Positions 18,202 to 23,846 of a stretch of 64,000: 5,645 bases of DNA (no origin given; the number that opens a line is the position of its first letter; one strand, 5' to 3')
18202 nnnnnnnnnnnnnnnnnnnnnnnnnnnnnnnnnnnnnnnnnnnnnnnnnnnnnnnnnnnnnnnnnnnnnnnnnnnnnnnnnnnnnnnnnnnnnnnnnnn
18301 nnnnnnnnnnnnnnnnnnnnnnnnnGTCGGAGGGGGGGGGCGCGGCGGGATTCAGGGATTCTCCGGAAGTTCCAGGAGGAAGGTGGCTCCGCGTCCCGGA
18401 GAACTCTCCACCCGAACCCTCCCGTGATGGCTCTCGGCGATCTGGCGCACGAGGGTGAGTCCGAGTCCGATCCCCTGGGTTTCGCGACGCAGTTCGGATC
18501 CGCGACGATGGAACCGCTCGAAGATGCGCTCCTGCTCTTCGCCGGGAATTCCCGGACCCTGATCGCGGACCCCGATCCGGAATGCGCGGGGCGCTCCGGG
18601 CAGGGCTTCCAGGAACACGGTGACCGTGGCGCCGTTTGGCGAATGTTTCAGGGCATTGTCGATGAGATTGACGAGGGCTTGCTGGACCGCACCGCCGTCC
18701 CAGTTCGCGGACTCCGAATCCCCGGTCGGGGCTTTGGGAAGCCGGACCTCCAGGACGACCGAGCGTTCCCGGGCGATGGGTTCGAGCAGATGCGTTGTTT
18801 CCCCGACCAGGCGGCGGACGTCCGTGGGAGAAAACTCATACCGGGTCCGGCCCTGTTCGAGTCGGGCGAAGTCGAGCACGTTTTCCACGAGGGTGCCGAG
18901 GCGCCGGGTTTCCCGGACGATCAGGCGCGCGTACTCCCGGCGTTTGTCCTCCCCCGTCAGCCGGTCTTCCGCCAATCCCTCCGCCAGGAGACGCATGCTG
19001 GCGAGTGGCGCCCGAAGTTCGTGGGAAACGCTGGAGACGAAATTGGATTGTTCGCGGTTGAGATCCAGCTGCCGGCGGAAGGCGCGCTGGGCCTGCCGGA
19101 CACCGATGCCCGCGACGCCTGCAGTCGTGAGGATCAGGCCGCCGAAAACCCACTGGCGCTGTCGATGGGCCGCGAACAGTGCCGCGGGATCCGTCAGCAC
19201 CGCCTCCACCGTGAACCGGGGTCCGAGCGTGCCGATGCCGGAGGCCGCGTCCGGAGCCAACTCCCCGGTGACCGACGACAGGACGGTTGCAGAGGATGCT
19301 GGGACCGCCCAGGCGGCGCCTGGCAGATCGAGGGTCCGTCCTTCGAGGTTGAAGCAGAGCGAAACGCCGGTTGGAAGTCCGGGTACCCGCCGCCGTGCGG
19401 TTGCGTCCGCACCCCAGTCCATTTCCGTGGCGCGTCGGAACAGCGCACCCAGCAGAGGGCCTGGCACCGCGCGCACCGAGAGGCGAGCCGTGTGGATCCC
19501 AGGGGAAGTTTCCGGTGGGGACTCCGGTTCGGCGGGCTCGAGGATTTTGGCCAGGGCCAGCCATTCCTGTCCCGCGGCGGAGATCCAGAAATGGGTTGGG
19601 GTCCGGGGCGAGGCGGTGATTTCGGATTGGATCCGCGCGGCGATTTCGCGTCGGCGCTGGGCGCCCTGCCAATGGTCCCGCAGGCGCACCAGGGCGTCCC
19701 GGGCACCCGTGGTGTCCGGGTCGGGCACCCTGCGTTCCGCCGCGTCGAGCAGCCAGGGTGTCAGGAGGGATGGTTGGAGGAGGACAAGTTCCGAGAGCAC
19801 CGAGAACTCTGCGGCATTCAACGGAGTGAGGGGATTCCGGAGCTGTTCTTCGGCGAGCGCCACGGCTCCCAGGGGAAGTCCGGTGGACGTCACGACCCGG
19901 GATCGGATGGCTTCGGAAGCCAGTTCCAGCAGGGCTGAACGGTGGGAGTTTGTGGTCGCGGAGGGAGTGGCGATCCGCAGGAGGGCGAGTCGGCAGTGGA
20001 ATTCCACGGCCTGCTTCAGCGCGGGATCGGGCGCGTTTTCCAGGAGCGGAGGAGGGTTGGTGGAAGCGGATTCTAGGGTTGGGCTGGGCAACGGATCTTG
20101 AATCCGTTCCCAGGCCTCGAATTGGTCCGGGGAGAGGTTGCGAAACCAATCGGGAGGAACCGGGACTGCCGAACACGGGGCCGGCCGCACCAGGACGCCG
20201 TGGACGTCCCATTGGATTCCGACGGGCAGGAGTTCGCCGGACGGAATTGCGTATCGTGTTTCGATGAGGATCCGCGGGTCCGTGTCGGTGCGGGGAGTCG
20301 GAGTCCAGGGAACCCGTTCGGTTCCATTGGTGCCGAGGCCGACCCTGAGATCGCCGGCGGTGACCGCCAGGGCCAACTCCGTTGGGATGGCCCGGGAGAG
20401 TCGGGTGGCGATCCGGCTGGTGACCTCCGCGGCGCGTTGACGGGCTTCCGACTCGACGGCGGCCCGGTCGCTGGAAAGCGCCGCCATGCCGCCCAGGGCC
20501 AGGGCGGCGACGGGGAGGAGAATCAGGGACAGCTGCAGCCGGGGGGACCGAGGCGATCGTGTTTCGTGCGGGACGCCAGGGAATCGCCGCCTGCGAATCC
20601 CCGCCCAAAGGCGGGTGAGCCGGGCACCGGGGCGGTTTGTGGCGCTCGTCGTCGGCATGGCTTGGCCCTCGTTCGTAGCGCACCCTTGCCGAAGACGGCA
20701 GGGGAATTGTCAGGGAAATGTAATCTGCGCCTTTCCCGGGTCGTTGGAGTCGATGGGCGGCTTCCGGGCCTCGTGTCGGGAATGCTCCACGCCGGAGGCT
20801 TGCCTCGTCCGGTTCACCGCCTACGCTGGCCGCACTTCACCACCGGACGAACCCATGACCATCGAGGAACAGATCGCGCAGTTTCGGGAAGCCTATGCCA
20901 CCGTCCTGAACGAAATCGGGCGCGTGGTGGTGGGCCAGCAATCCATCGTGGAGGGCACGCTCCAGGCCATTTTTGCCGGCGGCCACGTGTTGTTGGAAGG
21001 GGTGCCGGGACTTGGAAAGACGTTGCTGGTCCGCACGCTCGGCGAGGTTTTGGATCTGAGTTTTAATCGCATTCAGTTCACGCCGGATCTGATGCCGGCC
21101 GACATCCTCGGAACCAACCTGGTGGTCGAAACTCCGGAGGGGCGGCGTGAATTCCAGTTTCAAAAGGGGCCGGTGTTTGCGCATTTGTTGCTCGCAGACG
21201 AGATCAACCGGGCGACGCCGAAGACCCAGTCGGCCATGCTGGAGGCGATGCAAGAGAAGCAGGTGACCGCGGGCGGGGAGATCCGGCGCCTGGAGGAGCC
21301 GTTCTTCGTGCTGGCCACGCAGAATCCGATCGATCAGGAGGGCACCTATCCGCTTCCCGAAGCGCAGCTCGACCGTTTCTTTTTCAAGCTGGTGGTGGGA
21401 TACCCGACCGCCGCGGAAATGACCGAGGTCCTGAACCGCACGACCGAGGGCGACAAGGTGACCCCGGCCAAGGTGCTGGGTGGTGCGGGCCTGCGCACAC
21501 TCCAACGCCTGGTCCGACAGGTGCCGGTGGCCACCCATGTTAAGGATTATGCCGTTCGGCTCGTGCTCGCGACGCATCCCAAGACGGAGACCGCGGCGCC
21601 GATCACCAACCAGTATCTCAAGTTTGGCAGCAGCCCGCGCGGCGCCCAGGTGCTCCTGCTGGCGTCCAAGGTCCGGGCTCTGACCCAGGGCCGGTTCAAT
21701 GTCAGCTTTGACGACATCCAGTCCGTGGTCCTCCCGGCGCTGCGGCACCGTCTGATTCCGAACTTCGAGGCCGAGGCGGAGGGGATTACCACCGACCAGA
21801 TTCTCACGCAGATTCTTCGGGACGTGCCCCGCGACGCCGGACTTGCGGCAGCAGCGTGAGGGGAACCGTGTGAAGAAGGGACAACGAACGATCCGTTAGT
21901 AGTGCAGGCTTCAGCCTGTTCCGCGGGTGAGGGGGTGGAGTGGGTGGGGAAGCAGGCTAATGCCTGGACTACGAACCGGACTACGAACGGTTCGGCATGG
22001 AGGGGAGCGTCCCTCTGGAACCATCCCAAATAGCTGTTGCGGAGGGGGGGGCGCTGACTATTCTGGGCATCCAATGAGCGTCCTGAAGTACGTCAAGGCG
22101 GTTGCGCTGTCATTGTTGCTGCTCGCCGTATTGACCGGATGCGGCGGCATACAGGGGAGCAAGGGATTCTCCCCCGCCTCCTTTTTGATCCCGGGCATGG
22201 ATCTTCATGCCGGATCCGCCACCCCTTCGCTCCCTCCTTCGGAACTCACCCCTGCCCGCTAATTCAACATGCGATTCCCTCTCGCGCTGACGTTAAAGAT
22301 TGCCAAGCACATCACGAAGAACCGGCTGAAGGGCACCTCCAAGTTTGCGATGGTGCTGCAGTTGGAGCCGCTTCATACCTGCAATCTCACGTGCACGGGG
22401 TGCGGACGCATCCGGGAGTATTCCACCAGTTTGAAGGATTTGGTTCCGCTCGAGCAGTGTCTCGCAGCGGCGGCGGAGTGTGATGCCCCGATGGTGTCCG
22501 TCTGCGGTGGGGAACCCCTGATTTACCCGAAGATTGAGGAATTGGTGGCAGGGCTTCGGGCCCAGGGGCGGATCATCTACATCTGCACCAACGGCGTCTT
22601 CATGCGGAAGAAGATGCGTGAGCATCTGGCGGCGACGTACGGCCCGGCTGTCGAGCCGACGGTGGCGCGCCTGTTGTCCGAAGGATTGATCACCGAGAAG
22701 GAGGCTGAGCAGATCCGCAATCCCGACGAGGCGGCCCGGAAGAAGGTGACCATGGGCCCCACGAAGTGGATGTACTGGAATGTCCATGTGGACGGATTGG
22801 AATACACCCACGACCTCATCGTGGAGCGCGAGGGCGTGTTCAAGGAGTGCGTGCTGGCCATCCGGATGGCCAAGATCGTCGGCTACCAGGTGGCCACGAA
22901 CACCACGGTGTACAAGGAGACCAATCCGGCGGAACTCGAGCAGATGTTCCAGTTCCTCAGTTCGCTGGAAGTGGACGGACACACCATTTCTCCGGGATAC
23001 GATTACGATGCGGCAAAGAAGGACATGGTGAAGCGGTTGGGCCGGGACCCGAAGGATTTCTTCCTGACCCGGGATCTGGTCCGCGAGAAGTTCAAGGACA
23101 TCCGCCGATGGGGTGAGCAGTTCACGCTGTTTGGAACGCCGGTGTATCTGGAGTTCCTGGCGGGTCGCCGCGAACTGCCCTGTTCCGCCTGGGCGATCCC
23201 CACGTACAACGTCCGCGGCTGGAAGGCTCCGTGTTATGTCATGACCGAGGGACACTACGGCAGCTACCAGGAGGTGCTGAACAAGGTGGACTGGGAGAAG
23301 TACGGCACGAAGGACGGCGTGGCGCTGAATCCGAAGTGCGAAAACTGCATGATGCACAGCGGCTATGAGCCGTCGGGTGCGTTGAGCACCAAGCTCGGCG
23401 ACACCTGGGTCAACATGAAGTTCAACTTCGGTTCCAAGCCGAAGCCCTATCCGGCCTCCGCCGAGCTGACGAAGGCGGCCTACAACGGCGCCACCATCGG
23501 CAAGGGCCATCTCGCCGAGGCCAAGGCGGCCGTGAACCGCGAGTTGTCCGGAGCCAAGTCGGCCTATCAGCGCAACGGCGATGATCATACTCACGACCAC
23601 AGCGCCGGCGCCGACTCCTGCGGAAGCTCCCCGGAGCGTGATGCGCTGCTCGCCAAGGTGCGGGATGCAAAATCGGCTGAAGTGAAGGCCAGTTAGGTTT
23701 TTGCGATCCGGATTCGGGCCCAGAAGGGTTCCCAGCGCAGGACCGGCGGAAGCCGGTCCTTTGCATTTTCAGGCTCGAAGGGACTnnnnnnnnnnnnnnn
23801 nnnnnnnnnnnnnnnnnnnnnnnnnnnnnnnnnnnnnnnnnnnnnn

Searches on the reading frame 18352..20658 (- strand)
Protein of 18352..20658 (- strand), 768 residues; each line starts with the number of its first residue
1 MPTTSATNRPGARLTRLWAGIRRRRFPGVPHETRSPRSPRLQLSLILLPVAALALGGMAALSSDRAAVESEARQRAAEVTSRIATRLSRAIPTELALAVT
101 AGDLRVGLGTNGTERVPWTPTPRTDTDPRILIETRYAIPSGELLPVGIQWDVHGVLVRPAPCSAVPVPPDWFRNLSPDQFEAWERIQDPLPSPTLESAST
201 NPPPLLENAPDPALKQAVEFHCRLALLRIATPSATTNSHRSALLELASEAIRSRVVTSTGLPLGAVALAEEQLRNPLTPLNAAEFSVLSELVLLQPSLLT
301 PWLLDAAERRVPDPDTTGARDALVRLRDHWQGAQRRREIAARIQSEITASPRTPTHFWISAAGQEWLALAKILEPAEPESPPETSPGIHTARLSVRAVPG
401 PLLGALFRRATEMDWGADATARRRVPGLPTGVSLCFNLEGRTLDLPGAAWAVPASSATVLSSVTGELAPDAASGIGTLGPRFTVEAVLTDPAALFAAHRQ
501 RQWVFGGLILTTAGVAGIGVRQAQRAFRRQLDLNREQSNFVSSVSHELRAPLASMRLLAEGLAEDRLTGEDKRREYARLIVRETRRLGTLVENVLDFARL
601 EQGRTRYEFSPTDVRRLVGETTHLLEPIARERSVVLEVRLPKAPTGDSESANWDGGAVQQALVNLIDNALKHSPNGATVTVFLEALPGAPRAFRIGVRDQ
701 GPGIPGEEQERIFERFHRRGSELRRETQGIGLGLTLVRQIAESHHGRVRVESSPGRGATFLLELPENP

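Call 57: search_protein_families(library=pfam, proteins=[window:18352-20658:-], max_evalue=0.00001)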
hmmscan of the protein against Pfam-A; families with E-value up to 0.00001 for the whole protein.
window:18352-20658:- (768 aa): 2 families
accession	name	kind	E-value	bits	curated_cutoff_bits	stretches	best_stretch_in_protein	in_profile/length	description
PF02518.31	HATPase_c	-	1.2e-28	100.2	26.4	1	657-767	5-110/111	Histidine kinase-, DNA gyrase B-, and HSP90-like ATPase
PF00512.31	HisKA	-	1.4e-17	63.9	26.9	1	537-603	2-66/66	His Kinase A (phospho-acceptor) domain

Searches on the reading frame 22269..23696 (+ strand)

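Call 57: search_protein_families(library=pfam, proteins=[window:22269-23696:+], max_evalue=0.00001)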
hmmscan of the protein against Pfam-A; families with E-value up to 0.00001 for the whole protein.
window:22269-23696:+ (475 aa): 2 families
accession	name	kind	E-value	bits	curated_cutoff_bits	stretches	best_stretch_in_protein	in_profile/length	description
PF11946.13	DUF3463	-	1.7e-38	131.9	31.3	1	239-372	2-122/134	Domain of unknown function (DUF3463)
PF04055.27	Radical_SAM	-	7.4e-12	46.2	29.5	1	34-118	3-96/166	Radical SAM superfamily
